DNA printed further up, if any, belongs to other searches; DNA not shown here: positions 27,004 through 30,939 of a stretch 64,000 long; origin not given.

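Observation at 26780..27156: Perfect (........)x30 microsatellite between an IS-derived start codon and a giant surface-protein gene: candidate phase-variation switch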

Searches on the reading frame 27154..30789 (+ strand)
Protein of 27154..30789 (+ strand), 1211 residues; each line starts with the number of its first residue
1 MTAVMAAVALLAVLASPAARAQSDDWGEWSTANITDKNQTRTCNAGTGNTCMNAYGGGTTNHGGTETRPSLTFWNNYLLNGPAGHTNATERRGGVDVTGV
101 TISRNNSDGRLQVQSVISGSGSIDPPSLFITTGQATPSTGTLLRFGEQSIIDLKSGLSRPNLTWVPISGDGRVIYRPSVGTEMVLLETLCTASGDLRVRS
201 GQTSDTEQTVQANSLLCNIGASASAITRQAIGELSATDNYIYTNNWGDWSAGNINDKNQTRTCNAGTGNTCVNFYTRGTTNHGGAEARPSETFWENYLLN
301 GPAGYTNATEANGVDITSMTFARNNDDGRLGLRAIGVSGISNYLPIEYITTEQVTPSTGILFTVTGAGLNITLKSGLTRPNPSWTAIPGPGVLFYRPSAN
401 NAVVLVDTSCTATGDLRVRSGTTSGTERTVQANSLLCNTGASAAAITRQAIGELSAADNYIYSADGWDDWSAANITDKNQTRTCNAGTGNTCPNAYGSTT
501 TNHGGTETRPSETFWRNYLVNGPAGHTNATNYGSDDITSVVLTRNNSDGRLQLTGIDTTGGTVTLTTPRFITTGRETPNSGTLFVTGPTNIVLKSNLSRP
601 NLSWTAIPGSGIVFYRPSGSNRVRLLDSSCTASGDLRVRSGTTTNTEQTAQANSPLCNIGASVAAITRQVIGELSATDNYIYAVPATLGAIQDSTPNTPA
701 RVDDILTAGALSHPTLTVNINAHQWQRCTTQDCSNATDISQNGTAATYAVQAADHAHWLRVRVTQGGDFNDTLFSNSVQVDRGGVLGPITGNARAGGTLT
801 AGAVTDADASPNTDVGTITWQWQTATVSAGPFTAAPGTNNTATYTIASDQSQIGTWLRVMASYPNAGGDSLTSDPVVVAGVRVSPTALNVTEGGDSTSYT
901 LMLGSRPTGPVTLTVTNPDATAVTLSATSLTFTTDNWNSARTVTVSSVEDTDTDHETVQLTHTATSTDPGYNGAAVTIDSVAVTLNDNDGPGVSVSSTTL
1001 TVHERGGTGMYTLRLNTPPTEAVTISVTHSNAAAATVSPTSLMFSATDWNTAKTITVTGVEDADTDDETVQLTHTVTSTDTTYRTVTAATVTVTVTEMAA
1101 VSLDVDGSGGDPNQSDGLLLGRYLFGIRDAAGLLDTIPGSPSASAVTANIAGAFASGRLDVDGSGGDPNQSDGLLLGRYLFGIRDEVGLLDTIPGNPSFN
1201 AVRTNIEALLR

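Call 6: find_encoding_contigs(protein=window:27154-30789:+, flank=10000, max_places=10)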
Protein window:27154-30789:+ (1211 aa): no gene with exactly this product is on record in the collection.

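Call 7: search_protein_families(library=pfam, proteins=[window:27154-30789:+], max_evalue=0.01)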
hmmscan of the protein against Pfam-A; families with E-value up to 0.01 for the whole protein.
window:27154-30789:+ (1211 aa): 1 family
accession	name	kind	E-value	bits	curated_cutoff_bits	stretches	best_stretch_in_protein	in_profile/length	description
PF17766.7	fn3_6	-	0.00055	20.5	26.4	0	912-963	36-87/99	Fibronectin type-III domain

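Call 9: find_homologous_proteins(query=window:27154-30789:+)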
Query window:27154-30789:+ (1211 aa): 30 proteins with E <= 0.001 among 8000 candidates.
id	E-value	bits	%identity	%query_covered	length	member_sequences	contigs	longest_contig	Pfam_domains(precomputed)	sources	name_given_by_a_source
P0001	0.0e+0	2651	100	100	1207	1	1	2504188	-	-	-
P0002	0.0e+0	2351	67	91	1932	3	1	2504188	PF17766.8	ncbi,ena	-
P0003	0.0e+0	2101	66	52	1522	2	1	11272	PF17766.8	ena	-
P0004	0.0e+0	2076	72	53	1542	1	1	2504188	PF17766.8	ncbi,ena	-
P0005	0.0e+0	1962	68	89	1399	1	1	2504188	-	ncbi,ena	-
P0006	0.0e+0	1875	70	52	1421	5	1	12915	PF17766.8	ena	-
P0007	0.0e+0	1867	70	53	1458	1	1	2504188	PF17766.8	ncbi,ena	-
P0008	0.0e+0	1844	67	52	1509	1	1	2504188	PF17766.8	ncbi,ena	-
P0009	0.0e+0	1828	68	52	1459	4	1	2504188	PF17766.8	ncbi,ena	-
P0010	0.0e+0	1815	84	81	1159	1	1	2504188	-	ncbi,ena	-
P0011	0.0e+0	1801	71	52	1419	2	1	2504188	PF17766.8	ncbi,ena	-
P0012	0.0e+0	1794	66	57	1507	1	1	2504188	PF17766.8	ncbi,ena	-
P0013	0.0e+0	1763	68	53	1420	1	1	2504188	PF17766.8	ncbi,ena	-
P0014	0.0e+0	1755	77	82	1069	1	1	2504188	-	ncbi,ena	-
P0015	0.0e+0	1745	68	52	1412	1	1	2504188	PF17766.8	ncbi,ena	-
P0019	0.0e+0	1542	89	68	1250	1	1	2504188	-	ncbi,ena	-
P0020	0.0e+0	1526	64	55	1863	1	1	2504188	PF17766.8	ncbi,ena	-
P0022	5.3e-183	629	66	40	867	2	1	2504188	-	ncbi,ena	-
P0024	4.8e-99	351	37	17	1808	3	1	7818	-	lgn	-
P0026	1.1e-46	177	35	18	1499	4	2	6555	PF26766.1,PF03160.21,PF00353.26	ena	-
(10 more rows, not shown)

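Call 12: find_encoding_contigs(protein=P0001, flank=10000, max_places=5)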
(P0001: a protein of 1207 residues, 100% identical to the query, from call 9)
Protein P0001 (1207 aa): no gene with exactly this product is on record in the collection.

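Call 13: find_encoding_contigs(protein=P0019, flank=10000, max_places=5)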
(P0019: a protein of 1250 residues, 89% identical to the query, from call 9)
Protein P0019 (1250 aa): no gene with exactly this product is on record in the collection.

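Call 14: find_related_loci(query=window:27154-30789:+, collection=genome_contigs, flank=4000)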
Query window:27154-30789:+ (1211 aa) in genome_contigs; peptide patterns used: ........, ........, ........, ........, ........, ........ (x = any residue, [..] = any of these).
31 stretches matched a pattern, but none encodes a relative of the query by tblastn (E <= 1e-3).

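Call 15: find_encoding_contigs(protein=P0003, flank=10000, max_places=5)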
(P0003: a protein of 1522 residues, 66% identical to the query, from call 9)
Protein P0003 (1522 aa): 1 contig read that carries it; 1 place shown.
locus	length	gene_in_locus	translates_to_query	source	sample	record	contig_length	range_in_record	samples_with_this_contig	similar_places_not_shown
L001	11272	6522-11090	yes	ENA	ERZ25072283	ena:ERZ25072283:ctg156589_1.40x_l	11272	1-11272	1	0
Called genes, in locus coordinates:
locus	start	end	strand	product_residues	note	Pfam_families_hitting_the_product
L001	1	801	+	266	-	?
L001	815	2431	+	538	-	PF13589:HATPase_c_3, PF09509:Hypoth_Ymh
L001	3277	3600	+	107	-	PF05496:RuvB_N, PF13191:AAA_16 (weak), PF13177:DNA_pol3_delta2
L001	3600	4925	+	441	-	PF13177:DNA_pol3_delta2, PF22608:DNAX_ATPase_lid, PF12169:DNA_pol3_gamma3, PF12170:DNA_pol3_tau_5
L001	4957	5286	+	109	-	PF02575:YbaB_DNA_bd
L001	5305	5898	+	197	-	PF21176:RecR_HhH, PF02132:RecR_ZnF (weak), PF01751:Toprim, PF13662:Toprim_4, PF21175:RecR_C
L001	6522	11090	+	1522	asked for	PF17766:fn3_6 (faint)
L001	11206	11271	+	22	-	?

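Call 16: find_encoding_contigs(protein=P0006, flank=10000, max_places=5)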
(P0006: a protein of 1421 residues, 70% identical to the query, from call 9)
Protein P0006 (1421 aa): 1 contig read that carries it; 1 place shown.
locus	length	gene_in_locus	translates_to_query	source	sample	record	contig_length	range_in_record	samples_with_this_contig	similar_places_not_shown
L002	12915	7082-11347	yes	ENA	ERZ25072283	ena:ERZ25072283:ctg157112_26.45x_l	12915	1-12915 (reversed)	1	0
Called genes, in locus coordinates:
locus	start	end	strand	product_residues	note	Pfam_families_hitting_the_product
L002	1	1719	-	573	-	?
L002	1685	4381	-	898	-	PF04851:ResIII, PF00270:DEAD (weak), PF19778:RE_endonuc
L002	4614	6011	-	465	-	PF07693:KAP_NTPase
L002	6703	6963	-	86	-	-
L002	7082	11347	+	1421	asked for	PF17766:fn3_6 (faint)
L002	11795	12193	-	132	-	PF00665:rve, PF13683:rve_3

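Call 41: find_related_loci(query=A3, collection=metagenome_contigs, flank=8000)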
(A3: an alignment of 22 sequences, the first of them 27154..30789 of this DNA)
Query A3 (1211 aa) in metagenome_contigs; peptide patterns used: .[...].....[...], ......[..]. (x = any residue, [..] = any of these).
600 stretches matched a pattern, but none encodes a relative of the query by tblastn (E <= 1e-3).

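Call 48: list_cluster_members(proteins=[P0006, P0003, P0002, P0009, P0011, P0022, P0024, P0026])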
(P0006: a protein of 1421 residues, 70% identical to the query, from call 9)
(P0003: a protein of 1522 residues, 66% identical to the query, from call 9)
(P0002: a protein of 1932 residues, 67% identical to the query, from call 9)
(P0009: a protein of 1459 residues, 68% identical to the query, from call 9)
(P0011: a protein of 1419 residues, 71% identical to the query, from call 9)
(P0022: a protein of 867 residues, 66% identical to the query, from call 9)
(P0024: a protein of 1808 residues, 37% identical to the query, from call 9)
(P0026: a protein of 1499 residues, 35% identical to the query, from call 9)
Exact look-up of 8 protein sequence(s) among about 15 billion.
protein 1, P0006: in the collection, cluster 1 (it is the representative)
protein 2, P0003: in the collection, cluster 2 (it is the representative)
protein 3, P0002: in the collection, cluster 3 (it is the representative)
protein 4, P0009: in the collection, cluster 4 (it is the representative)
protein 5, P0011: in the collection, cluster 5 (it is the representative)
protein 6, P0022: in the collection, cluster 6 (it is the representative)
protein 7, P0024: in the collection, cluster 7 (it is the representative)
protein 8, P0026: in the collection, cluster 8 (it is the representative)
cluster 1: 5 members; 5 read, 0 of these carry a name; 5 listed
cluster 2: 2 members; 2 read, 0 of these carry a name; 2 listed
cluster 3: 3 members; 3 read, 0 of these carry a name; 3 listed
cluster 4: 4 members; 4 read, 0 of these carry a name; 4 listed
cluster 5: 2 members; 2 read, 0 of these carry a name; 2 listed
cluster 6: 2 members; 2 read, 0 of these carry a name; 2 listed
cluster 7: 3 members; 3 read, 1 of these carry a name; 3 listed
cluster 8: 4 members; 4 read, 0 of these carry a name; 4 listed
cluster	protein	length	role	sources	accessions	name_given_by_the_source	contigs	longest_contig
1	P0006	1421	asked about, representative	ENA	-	-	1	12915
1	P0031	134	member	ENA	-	-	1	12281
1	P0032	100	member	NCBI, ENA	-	-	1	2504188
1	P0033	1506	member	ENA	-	-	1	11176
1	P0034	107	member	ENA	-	-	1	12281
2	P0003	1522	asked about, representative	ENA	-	-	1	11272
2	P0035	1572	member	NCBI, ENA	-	-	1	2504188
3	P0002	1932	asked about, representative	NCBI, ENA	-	-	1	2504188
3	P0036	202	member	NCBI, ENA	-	-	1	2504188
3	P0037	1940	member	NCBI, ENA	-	-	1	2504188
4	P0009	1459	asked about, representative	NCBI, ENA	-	-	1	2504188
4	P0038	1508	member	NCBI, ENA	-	-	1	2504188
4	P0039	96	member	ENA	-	-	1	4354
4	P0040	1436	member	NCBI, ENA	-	-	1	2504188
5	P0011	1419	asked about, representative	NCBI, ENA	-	-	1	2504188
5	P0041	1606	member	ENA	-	-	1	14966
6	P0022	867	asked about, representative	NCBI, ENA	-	-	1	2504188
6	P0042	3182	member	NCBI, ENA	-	-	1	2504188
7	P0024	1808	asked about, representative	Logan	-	-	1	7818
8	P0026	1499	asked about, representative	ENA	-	-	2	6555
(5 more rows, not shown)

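Call 50: search_solved_structures(query=window:27154-30789:+, max_evalue=1)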
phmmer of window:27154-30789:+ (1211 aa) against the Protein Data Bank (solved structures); distinct sequences matched with E-value up to 1: 2.
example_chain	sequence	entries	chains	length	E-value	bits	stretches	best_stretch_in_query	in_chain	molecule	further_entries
1ohz_B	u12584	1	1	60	0.14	13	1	1074-1126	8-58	ENDO-1,4-BETA-XYLANASE Y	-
2ccl_B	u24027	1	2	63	0.22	12.4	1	1074-1126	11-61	ENDO-1,4-BETA-XYLANASE Y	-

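Call 51: search_protein_families(library=ncbifam, proteins=[window:27154-30789:+, P0020, P0042], max_evalue=0.1)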
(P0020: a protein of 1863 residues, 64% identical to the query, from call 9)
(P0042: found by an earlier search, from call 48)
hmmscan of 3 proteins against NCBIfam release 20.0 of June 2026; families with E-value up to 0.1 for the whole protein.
window:27154-30789:+ (1211 aa): 0 families

P0020 (1863 aa): 1 family
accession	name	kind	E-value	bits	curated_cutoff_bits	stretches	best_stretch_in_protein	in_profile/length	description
NF047960.1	TA_Rv0910_toxin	equivalog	0.063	13.3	100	1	705-754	15-64/141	type II toxin-antitoxin system Rv0910 family toxin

P0042 (3182 aa): 1 family
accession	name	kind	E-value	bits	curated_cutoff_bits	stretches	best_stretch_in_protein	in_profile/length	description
TIGR03027.2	pepcterm_export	equivalog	0.071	12.8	180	0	1155-1204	33-80/169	XrtA/PEP-CTERM system exopolysaccharide export protein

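Call 52: search_protein_families(library=pfam, proteins=[P0020, P0042, P0002], max_evalue=0.1)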
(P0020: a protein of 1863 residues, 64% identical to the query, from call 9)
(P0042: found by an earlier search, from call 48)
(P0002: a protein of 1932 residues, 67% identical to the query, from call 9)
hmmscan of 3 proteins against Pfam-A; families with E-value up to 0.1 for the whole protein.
P0020 (1863 aa): 5 families
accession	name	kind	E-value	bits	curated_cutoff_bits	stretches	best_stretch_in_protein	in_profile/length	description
PF17766.7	fn3_6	-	2.5e-11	44.1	26.4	0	1660-1716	23-77/99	Fibronectin type-III domain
PF25020.1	TTR_TEN1-4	-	0.00022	21.6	27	0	1515-1541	20-46/86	Teneurin TTR-like domain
PF16913.11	PUNUT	-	0.00058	19.6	30.6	0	1518-1566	164-212/321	Purine nucleobase transmembrane transport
PF18042.7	ORF_12_N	-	0.00063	20.6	26.7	0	1445-1497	24-75/94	ORF 12 gene product N-terminal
PF16427.10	DUF5024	-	0.063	14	25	0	1180-1221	64-103/104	Domain of unknown function (DUF5024)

P0042 (3182 aa): 2 families
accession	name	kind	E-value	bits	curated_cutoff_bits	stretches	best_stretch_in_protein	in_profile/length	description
PF17766.7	fn3_6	-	1.4e-08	35.2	26.4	0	1406-1494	5-82/99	Fibronectin type-III domain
PF13581.12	HATPase_c_2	-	0.022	15.2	27.4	0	1100-1178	32-109/127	Histidine kinase-like ATPase domain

P0002 (1932 aa): 1 family
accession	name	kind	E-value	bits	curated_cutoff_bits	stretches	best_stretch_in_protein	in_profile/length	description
PF17766.7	fn3_6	-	1.8e-08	34.9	26.4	0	985-1024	41-80/99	Fibronectin type-III domain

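Call 53: find_encoding_contigs(protein=P0033, flank=6000, max_places=4)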
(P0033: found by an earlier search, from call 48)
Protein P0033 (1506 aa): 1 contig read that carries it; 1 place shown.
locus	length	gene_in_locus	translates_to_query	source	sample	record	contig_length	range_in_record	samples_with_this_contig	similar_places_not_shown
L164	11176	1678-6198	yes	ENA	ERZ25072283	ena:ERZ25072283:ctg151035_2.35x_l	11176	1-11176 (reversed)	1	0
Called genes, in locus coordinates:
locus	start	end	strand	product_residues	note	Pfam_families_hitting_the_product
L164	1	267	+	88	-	?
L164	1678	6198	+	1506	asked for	PF17766:fn3_6 (faint)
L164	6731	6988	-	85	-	-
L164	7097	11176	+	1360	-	?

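Call 54: find_encoding_contigs(protein=P0041, flank=6000, max_places=4)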
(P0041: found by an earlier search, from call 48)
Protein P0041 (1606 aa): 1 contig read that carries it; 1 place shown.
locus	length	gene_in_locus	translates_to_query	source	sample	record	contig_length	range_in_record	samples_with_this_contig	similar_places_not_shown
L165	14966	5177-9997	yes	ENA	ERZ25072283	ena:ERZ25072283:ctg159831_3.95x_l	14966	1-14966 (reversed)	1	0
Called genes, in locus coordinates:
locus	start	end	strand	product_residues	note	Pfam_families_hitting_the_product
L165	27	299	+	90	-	-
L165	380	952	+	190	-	PF01327:Pep_deformylase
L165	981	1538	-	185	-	-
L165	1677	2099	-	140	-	PF04828:GFA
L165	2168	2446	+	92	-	-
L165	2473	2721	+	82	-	-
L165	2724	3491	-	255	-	PF00117:GATase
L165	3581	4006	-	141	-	-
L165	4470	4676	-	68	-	-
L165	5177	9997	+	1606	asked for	PF17766:fn3_6 (faint)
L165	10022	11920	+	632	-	PF17766:fn3_6 (faint)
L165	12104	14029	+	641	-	PF08378:NERD, PF04851:ResIII (weak), PF00580:UvrD-helicase (faint), PF13245:AAA_19 (weak), PF13087:AAA_12, PF13361:UvrD_C, PF13538:UvrD_C_2 (faint), PF13361:UvrD_C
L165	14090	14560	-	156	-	-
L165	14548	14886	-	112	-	PF14076:DUF4258 (faint)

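Call 85: find_encoding_contigs(protein=P0031, flank=8000, max_places=4)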
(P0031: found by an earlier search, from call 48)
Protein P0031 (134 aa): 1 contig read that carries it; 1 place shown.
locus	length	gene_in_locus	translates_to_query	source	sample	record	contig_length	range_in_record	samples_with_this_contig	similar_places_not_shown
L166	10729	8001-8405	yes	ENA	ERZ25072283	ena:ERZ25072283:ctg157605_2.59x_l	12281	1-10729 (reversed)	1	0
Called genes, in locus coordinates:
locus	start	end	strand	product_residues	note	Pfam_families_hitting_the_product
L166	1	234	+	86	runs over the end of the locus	-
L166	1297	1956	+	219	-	PF07693:KAP_NTPase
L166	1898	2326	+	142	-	-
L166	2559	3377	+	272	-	PF04851:ResIII, PF00270:DEAD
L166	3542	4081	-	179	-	-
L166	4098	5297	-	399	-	PF04851:ResIII, PF00270:DEAD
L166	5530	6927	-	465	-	PF07693:KAP_NTPase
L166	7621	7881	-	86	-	-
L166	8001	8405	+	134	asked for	-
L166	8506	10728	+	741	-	?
